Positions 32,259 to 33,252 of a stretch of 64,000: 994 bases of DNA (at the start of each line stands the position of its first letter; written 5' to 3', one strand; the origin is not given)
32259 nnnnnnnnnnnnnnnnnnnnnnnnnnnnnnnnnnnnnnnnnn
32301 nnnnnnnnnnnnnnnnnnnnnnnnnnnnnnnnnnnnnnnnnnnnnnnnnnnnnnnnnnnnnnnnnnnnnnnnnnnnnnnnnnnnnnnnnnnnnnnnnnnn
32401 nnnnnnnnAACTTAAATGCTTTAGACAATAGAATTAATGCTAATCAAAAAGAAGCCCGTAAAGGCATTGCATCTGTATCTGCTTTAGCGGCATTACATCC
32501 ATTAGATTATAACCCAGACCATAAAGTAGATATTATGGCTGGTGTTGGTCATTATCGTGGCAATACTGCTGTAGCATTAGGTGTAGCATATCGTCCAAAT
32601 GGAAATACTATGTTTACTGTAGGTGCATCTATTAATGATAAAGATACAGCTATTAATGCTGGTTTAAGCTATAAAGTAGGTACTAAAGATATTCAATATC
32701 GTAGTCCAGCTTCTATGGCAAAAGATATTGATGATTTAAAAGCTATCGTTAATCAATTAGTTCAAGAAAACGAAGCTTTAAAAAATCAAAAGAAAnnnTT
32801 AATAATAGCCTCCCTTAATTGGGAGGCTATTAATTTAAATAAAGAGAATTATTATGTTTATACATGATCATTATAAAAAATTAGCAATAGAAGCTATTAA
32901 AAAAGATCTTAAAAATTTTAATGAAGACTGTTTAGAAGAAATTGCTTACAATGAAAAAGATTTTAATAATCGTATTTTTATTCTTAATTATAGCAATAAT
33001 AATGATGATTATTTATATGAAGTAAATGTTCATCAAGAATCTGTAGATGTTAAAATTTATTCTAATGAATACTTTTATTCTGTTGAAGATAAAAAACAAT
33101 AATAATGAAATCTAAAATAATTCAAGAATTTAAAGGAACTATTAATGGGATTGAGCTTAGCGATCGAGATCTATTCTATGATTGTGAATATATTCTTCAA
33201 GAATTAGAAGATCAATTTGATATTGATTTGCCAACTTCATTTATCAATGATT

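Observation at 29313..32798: Two tandem, full-length trimeric autotransporter adhesins encoded by a phage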

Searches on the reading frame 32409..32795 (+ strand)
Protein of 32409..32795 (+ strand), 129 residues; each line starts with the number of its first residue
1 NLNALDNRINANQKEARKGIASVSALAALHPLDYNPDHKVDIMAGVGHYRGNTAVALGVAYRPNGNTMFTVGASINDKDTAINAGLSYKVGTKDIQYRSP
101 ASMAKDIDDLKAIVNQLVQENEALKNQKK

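Call 58: search_dna_similar(query=window:32409-32795:+, collection=phages, mode=protein, max_evalue=1, max_rows=20)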
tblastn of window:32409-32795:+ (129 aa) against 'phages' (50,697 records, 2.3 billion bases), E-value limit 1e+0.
Records with a match: 22; places in all: 22; records where one place covers at least 80% of the query: 0.
Best place of each record, by identity: <60% 22.
By first word of the organism name: Proteus 10; Erwinia 6; Cronobacter 2; Bacteriophage 1; Morganella 1; Shigella 1; Vibrio 1.
By host as written in the record: Proteus mirabilis 7; - 2; Erwinia amylovora 2; Proteus penneri 2; Cronobacter sakazakii 2; Erwinia amylovora 1/79 2; Erwinia amylovora CFBP 1430 2; Morganella morganii 5 1; and 2 more.
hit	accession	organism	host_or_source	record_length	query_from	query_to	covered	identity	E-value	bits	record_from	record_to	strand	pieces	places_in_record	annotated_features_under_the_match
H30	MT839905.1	Bacteriophage sp.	human fecal samples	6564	9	103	74%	30.5%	2e-4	45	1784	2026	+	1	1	record has no annotation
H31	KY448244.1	Erwinia phage vB_EamM_Yoloswag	Erwinia amylovora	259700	13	113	78%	26.5%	3e-3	42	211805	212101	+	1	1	putative autoagglutinating Adhesin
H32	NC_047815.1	Erwinia phage vB_EamM_Yoloswag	Erwinia amylovora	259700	13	113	78%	26.5%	3e-3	42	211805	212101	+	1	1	tail protein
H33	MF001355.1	Proteus phage PM2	Proteus mirabilis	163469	3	88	67%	30.7%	2e-1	36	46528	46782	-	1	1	hypothetical protein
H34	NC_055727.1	Proteus phage PM2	Proteus mirabilis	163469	3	88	67%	30.7%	2e-1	36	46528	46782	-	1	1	hypothetical protein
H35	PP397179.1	Morganella phage vB_Mm5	Morganella morganii 5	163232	5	88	65%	29.1%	9e-2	37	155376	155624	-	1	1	hypothetical protein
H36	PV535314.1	Proteus phage vB_PMG_YP1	chicken and sheep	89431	6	87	64%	29.7%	2e-1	36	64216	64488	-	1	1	hypothetical protein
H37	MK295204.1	Shigella phage vB_SdyM_006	Shigella dysenteriae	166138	9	88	62%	30.1%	1e+0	34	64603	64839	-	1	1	hypothetical protein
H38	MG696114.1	Proteus phage phiP4-3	Proteus penneri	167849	9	88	62%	30.1%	1e+0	34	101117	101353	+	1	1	hypothetical protein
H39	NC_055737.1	Proteus phage phiP4-3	Proteus penneri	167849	9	88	62%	30.1%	1e+0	34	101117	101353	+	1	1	hypothetical protein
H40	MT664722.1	Proteus phage Vb_PmiP-P59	Proteus mirabilis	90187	9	87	61%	30.0%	5e-1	35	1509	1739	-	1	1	hypothetical protein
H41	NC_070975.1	Proteus phage Vb_PmiP-P59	Proteus mirabilis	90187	9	87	61%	30.0%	5e-1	35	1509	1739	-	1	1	tail protein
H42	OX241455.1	Vibrio phage 501E54-1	Seawater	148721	31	93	49%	37.5%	1e-1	37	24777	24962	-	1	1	putative coil containing protein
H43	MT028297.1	Proteus phage Privateer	Proteus mirabilis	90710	6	87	64%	28.6%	3e-1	36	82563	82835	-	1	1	hypothetical protein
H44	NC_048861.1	Proteus phage Privateer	Proteus mirabilis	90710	6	87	64%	28.6%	3e-1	36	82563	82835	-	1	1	tail protein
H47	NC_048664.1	Cronobacter phage vB_CsaP_009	Cronobacter sakazakii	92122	6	87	64%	28.6%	4e-1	35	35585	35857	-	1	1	tail protein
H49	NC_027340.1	Erwinia phage phiEa2809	Erwinia amylovora 1/79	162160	11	59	38%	40.8%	3e-3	42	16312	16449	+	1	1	adhesin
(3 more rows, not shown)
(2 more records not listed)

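Call 60: get_annotated_region(hit=H32, flank=3000)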
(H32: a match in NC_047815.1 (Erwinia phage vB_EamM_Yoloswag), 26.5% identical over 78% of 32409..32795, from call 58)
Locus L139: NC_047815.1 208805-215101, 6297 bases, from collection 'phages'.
description: Erwinia phage vB_EamM_Yoloswag, complete genome.
organism: Erwinia phage vB_EamM_Yoloswag (NCBI taxid 1958956)
taxonomy: Viruses; Duplodnaviria; Heunggongvirae; Uroviricota; Caudoviricetes; Yoloswagvirus; Yoloswagvirus yoloswag
host: Erwinia amylovora; source: Guernsey Orchard; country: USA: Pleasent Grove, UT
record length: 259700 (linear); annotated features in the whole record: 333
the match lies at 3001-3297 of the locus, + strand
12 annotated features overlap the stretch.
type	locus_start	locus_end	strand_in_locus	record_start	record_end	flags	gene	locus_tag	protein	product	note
CDS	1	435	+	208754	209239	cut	-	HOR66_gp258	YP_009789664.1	hypothetical protein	gp259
CDS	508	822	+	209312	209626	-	-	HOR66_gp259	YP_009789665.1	hypothetical protein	gp260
CDS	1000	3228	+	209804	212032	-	-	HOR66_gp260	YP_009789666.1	tail protein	gp261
CDS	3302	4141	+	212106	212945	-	-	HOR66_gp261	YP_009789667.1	hypothetical protein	gp262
CDS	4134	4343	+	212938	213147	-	-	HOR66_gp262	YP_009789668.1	hypothetical protein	gp263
CDS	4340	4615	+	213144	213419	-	-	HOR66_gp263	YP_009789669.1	hypothetical protein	gp264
CDS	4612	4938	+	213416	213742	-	-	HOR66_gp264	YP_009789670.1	hypothetical protein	gp265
CDS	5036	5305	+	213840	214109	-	-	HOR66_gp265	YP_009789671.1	hypothetical protein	gp266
CDS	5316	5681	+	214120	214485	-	-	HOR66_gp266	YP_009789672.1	hypothetical protein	gp267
CDS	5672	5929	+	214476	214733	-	-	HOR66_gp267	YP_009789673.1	DksA-like zinc-finger protein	gp268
CDS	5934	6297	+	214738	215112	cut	-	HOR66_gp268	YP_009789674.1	hypothetical protein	gp269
CDS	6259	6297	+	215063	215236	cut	-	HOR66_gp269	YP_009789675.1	hypothetical protein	gp270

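Call 61: get_annotated_region(hit=H47, flank=3000)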
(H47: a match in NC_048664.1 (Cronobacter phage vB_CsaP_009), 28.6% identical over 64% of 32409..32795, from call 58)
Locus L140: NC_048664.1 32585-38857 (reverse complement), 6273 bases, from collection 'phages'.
description: Cronobacter phage vB_CsaP_009 DNA, complete genome.
organism: Cronobacter phage vB_CsaP_009 (NCBI taxid 2699738)
taxonomy: Viruses; Duplodnaviria; Heunggongvirae; Uroviricota; Caudoviricetes; Grimontviridae; Privateervirus; Privateervirus pv009
host: Cronobacter sakazakii; source: -; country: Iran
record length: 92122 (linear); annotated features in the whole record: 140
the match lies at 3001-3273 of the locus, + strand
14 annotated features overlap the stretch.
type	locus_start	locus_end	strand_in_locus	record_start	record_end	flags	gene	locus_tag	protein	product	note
CDS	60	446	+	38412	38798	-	-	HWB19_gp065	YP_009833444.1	hypothetical protein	009_Cs65; ORF65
CDS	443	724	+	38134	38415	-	-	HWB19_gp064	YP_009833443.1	hypothetical protein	009_Cs64; ORF64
CDS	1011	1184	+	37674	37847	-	-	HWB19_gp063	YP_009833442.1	hypothetical protein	009_Cs63; ORF63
CDS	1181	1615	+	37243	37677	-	-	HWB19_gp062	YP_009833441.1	hypothetical protein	009_Cs62; ORF62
CDS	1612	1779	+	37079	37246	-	-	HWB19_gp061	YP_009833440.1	hypothetical protein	009_Cs61; ORF61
CDS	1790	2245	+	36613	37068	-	-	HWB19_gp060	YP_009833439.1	decoy of host sigma70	009_Cs60; ORF60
CDS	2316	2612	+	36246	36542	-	-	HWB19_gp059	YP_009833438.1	hypothetical protein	009_Cs59; ORF59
CDS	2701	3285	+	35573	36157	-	-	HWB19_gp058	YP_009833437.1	tail protein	009_Cs58; ORF58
CDS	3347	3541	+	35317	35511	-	-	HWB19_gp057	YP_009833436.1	hypothetical protein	009_Cs57; ORF57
CDS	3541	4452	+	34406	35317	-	-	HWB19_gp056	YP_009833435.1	membrane protein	009_Cs56; ORF56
CDS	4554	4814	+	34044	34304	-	-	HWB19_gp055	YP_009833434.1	hypothetical protein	009_Cs55; ORF55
CDS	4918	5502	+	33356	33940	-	-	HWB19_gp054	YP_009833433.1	hypothetical protein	009_Cs54; ORF54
CDS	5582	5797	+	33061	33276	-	-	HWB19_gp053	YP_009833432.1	hypothetical protein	009_Cs53; ORF53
CDS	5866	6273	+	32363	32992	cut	-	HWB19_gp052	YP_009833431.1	tail fiber protein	009_Cs52; ORF52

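Call 62: get_annotated_region(hit=H49, flank=3000)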
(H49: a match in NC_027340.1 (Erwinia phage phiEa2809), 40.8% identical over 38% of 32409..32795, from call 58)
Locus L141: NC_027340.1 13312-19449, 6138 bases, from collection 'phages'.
description: Erwinia phage phiEa2809, complete genome.
organism: Erwinia phage phiEa2809 (NCBI taxid 1564096)
taxonomy: Viruses; Duplodnaviria; Heunggongvirae; Uroviricota; Caudoviricetes; Ackermannviridae; Nezavisimistyvirus; Nezavisimistyvirus Ea2809
host: Erwinia amylovora 1/79; source: leaves of Malus domestica; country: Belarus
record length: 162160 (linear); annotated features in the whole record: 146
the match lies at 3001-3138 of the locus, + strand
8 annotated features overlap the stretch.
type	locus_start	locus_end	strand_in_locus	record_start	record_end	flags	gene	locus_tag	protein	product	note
CDS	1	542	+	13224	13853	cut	-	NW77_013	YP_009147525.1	exonuclease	dexA exonuclease A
CDS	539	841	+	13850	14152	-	-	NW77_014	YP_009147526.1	hypothetical protein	similar to protein MAM_091 [Serratia phage phiMAM1]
CDS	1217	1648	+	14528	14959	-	-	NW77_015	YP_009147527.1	hypothetical protein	similar to protein Phi4:1_gp005 [Cellulophaga phage phi4:1]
CDS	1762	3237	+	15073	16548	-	-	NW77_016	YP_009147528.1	adhesin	STEC autoagglutinating adhesin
CDS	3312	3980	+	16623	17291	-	-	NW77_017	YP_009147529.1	QueC-like queuosine biosynthesis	similar to putative alpha hydrolase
CDS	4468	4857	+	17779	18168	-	-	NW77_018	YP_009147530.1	HsdR family type I site-specific deoxyribonuclease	-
CDS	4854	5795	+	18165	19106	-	-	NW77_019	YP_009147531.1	dCMP deaminase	putative deoxycytidylate deaminase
CDS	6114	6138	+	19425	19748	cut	-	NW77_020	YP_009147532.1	hypothetical protein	similar to protein [Salmonella phage vB_SalM_SJ3]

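Call 63: search_protein_families(library=pfam, proteins=[L139:1000-3228:+, L140:2701-3285:+, L141:1762-3237:+], max_evalue=0.01)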
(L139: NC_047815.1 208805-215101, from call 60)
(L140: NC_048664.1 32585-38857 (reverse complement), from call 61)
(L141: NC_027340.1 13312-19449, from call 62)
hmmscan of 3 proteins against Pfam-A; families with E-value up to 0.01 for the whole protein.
L139:1000-3228:+ (742 aa): 2 families
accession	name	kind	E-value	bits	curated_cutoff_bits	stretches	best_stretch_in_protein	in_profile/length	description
PF03895.21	YadA_anchor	-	5.3e-12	46.1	22.7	1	689-742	6-60/60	YadA-like membrane anchor domain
PF04513.17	Baculo_PEP_C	-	0.0032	18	38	1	152-225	8-81/140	Baculovirus polyhedron envelope protein, PEP, C terminus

L140:2701-3285:+ (194 aa): 1 family
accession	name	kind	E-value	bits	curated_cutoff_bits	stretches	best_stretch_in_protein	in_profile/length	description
PF03895.21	YadA_anchor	-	4.6e-10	39.9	22.7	1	139-190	5-56/60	YadA-like membrane anchor domain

L141:1762-3237:+ (491 aa): 1 family
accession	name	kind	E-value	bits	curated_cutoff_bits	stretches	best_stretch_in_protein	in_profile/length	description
PF03895.21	YadA_anchor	-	2.6e-12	47.1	22.7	1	436-491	5-60/60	YadA-like membrane anchor domain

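Call 77: get_annotated_region(hit=H34, flank=2500)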
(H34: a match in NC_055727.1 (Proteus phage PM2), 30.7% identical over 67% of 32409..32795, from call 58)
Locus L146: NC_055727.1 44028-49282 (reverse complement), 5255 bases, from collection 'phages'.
description: Proteus phage PM2, partial genome.
organism: Proteus phage PM2 (NCBI taxid 2025809)
taxonomy: Viruses; Duplodnaviria; Heunggongvirae; Uroviricota; Caudoviricetes; Straboviridae; Bragavirus; Bragavirus pm2
host: Proteus mirabilis; source: -; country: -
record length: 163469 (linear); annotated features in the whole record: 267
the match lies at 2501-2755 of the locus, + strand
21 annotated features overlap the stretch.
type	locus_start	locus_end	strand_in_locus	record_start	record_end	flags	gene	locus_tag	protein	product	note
tRNA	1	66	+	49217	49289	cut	-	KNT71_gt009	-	tRNA-Lys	tRNA-Lys-TTT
CDS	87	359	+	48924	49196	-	-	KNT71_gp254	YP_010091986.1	hypothetical protein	-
tRNA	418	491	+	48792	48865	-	-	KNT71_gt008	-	tRNA-Arg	tRNA-Arg-TCT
tRNA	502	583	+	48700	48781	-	-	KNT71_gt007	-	tRNA-Tyr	tRNA-Tyr-GTA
tRNA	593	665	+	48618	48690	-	-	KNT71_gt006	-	tRNA-Met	tRNA-Met-CAT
CDS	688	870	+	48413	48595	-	-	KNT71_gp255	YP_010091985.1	membrane protein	-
tRNA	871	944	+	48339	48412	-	-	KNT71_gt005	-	tRNA-Pro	tRNA-Pro-TGG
CDS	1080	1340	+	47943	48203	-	-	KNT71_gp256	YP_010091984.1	hypothetical protein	-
tRNA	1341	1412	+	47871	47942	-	-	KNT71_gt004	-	tRNA-Gly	tRNA-Gly-TCC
tRNA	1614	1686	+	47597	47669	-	-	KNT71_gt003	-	tRNA-Asp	tRNA-Asp-GTC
CDS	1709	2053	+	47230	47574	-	-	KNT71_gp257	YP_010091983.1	hypothetical protein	-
tRNA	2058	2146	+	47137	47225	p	-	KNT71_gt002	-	tRNA-OTHER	tRNA-Pseudo-TGA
tRNA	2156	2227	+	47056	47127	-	-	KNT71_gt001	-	tRNA-Glu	tRNA-Glu-TTC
CDS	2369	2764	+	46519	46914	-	-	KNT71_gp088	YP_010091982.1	hypothetical protein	-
CDS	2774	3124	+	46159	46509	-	-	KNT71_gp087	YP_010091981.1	hypothetical protein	-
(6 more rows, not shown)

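Call 79: search_protein_families(library=pfam, proteins=[L146:2369-2764:+], max_evalue=0.01)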
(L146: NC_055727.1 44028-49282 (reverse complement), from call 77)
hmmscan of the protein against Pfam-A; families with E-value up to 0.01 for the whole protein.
L146:2369-2764:+ (131 aa): 2 families
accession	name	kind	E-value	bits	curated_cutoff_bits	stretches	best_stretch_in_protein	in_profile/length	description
PF03895.21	YadA_anchor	-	6.2e-13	49.1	22.7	1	77-131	7-60/60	YadA-like membrane anchor domain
PF09716.15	ETRAMP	-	0.0021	18.4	29.1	1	1-69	1-62/81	Malarial early transcribed membrane protein (ETRAMP)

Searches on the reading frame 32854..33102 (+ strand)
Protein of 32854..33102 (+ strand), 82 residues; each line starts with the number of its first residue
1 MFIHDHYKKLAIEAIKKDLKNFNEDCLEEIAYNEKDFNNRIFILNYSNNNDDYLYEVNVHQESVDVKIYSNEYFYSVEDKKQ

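Call 41: search_protein_families(library=pfam, proteins=[window:32854-33102:+], max_evalue=0.001)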
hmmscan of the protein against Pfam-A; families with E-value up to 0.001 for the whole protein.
window:32854-33102:+ (82 aa): 0 families
